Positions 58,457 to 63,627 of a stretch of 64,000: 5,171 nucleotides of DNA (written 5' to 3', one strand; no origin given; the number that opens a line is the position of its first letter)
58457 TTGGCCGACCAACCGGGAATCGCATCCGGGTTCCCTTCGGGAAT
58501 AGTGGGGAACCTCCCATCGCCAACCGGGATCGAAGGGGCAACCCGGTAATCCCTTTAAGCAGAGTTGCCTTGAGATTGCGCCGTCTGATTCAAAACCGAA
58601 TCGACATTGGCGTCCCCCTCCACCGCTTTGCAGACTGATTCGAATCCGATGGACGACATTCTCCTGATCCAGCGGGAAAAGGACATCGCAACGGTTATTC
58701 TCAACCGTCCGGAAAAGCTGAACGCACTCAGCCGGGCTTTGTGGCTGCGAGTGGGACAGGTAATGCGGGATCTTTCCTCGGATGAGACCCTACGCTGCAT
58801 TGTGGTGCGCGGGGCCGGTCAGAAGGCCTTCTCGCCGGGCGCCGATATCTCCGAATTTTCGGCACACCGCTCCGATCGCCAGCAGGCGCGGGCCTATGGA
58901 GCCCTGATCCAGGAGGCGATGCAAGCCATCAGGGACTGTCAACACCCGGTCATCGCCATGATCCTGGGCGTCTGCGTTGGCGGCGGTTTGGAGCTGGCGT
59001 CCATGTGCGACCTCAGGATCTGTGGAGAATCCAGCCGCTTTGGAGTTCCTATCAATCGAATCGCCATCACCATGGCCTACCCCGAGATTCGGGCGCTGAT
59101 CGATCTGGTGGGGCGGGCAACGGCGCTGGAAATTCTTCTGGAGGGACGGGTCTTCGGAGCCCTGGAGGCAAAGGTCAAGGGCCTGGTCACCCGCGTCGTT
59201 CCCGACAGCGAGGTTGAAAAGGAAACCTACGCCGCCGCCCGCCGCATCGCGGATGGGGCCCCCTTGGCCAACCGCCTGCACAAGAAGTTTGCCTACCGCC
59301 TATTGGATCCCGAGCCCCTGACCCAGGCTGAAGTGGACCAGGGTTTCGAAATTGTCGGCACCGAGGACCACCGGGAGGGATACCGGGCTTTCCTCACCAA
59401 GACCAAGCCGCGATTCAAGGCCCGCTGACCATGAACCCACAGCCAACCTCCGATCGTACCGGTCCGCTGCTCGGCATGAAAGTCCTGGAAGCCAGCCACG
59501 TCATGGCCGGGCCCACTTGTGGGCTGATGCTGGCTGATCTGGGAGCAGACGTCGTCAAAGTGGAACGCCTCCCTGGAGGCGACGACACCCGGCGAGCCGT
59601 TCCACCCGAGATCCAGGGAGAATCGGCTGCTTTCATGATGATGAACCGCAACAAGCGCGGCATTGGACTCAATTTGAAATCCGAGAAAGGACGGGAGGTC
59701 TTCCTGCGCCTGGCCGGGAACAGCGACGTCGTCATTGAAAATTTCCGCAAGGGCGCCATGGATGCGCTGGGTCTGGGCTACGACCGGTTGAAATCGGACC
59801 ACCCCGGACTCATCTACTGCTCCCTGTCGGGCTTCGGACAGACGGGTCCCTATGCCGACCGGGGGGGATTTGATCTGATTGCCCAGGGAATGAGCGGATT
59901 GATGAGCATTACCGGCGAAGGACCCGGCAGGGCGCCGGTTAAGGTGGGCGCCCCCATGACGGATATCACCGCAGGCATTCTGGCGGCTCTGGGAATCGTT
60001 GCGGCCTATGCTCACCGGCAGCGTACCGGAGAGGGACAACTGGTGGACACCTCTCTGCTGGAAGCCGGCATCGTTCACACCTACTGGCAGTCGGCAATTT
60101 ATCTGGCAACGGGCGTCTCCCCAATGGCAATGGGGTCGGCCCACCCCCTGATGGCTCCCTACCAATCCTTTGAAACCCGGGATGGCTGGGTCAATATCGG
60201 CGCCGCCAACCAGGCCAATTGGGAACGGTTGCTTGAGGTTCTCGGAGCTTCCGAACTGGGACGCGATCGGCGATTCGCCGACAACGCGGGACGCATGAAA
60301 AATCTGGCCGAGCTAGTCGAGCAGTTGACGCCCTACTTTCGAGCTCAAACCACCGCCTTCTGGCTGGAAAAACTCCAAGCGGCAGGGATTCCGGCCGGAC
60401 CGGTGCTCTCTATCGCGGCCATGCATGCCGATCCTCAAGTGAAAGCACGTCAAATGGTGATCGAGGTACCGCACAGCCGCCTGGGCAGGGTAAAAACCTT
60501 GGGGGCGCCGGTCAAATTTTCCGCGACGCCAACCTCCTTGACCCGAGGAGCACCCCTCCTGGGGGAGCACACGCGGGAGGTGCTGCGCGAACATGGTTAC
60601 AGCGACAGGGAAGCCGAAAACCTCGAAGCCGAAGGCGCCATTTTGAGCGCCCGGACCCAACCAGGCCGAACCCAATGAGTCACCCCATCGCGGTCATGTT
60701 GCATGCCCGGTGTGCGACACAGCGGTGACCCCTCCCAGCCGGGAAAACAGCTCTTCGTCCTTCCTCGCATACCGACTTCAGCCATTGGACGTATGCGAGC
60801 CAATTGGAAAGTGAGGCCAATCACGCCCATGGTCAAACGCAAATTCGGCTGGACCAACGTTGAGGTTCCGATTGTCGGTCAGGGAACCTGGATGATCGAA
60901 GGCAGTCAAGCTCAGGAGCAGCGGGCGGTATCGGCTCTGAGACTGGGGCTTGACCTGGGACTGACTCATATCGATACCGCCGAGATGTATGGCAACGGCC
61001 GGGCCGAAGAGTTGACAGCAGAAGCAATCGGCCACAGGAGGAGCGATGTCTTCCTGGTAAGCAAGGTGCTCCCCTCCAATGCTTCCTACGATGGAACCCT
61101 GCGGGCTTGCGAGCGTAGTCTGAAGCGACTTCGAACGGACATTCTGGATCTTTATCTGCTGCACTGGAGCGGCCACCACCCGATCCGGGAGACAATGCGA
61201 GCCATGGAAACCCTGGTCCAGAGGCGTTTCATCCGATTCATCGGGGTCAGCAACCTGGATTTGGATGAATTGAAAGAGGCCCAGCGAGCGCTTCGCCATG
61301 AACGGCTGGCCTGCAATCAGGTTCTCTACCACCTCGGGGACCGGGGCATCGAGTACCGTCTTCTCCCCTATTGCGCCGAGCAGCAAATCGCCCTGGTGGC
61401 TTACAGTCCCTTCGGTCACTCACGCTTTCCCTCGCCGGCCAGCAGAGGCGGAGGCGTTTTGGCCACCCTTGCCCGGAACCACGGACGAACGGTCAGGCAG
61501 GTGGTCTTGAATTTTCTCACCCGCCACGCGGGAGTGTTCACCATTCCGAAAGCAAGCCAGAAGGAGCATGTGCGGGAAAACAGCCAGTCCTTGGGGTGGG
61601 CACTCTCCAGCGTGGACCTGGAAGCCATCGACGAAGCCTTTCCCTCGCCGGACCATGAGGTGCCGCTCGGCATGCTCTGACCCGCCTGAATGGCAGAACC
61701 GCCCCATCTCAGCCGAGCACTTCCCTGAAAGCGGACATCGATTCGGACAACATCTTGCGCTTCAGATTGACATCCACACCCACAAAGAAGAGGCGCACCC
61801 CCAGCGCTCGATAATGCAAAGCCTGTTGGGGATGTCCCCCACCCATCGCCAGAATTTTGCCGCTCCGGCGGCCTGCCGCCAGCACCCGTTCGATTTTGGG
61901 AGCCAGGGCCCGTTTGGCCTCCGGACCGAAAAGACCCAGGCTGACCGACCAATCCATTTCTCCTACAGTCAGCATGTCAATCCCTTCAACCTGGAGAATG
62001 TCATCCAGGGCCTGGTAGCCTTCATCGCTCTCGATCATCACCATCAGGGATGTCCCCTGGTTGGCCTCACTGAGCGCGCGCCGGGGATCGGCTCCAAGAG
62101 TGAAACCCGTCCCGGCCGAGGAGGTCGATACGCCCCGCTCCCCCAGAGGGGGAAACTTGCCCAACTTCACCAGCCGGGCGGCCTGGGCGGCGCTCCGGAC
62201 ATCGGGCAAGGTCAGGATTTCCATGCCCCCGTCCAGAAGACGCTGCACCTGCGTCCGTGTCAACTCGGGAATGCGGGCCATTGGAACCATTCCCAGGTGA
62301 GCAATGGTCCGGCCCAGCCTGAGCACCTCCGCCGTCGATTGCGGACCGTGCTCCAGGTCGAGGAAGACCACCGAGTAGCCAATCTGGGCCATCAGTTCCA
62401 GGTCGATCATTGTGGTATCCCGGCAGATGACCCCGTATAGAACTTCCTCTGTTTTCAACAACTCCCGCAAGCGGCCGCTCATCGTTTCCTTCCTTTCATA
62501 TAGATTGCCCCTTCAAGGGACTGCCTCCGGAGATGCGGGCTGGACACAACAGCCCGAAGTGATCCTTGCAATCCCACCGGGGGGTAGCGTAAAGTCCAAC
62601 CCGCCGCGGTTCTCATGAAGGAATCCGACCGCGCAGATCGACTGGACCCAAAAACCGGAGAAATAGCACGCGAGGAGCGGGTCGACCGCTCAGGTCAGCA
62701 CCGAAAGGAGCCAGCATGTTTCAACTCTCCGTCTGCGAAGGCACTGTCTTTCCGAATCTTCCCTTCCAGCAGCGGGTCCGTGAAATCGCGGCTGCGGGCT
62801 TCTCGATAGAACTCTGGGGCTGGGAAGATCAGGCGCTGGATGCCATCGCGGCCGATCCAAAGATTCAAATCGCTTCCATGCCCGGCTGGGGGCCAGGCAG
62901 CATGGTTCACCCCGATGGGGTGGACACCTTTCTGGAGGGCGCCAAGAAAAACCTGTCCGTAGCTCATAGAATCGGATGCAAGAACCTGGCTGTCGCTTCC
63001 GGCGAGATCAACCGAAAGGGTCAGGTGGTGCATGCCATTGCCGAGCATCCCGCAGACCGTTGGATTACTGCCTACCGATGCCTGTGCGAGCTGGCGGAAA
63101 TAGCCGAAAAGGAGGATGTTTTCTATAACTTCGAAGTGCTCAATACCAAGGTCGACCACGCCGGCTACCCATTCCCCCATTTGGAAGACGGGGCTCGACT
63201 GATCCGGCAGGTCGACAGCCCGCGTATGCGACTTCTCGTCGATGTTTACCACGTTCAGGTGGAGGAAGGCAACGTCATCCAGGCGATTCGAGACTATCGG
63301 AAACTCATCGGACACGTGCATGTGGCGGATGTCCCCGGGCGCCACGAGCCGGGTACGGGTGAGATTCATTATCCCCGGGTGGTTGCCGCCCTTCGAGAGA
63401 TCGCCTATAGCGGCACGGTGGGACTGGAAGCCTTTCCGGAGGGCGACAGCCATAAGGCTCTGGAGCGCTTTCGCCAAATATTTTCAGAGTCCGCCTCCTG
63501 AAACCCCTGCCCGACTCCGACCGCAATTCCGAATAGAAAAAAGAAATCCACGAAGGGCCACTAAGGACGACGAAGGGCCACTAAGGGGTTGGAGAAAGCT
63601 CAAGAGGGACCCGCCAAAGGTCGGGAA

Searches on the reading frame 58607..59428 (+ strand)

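Call 54: search_protein_families(library=pfam, proteins=[window:58607-59428:+], max_evalue=0.0001)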
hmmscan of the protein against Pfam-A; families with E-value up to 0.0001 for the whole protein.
window:58607-59428:+ (273 aa): 2 families
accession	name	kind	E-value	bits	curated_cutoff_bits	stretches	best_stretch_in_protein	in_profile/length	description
PF00378.25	ECH_1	-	1.1e-48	166.2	27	1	23-272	2-250/251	Enoyl-CoA hydratase/isomerase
PF16113.10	ECH_2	-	1.4e-24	87.7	27.2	1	28-205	2-179/335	Enoyl-CoA hydratase/isomerase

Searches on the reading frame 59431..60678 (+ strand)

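Call 54: search_protein_families(library=pfam, proteins=[window:59431-60678:+], max_evalue=0.0001)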
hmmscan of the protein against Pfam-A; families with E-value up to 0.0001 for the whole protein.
window:59431-60678:+ (415 aa): 1 family
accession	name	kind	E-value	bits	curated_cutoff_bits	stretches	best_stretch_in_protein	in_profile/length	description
PF02515.22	CoA_transf_3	-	8.1e-132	440.2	23.3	1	13-381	1-366/366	CoA-transferase family III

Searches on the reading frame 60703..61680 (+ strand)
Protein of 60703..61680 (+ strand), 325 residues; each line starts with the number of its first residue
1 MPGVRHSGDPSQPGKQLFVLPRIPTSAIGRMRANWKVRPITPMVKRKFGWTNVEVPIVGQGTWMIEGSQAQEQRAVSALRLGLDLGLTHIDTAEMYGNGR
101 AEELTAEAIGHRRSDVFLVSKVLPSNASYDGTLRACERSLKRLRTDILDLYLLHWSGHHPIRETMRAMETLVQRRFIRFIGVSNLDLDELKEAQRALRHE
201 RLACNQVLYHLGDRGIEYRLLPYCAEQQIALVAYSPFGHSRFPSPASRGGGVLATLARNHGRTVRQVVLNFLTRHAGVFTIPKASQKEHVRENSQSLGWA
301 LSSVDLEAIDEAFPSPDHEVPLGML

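Call 54: search_protein_families(library=pfam, proteins=[window:60703-61680:+], max_evalue=0.0001)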
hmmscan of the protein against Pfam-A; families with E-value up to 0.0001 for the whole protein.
window:60703-61680:+ (325 aa): 1 family
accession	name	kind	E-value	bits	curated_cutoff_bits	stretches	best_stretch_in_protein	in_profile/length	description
PF00248.27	Aldo_ket_red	-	6.1e-49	167.1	24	1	59-312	3-289/291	Aldo/keto reductase family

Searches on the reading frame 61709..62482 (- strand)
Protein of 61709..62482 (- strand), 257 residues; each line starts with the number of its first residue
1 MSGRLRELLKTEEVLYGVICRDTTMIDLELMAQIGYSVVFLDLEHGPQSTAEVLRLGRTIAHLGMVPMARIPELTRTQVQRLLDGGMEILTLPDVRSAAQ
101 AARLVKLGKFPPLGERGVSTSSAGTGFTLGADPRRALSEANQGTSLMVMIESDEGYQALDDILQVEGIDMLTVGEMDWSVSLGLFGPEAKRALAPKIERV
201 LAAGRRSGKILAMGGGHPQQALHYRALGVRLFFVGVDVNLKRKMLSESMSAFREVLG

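Call 54: search_protein_families(library=pfam, proteins=[window:61709-62482:-], max_evalue=0.0001)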
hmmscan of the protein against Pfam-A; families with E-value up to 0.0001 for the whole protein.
window:61709-62482:- (257 aa): 1 family
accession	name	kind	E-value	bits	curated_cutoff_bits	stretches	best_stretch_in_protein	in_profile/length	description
PF03328.21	HpcH_HpaI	-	3.5e-23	82.5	25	1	30-239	16-216/221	HpcH/HpaI aldolase/citrate lyase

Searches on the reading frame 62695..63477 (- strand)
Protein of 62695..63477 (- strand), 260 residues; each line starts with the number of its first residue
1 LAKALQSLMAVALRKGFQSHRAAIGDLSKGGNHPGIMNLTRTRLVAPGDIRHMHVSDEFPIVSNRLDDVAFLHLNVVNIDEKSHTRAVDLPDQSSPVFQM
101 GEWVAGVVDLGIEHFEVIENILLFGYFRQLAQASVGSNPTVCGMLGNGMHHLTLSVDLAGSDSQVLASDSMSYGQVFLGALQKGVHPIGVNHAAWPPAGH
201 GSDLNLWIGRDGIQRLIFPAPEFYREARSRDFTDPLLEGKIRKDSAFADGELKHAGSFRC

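Call 54: search_protein_families(library=pfam, proteins=[window:62695-63477:-], max_evalue=0.0001)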
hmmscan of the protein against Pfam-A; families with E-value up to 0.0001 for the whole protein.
window:62695-63477:- (260 aa): 0 families
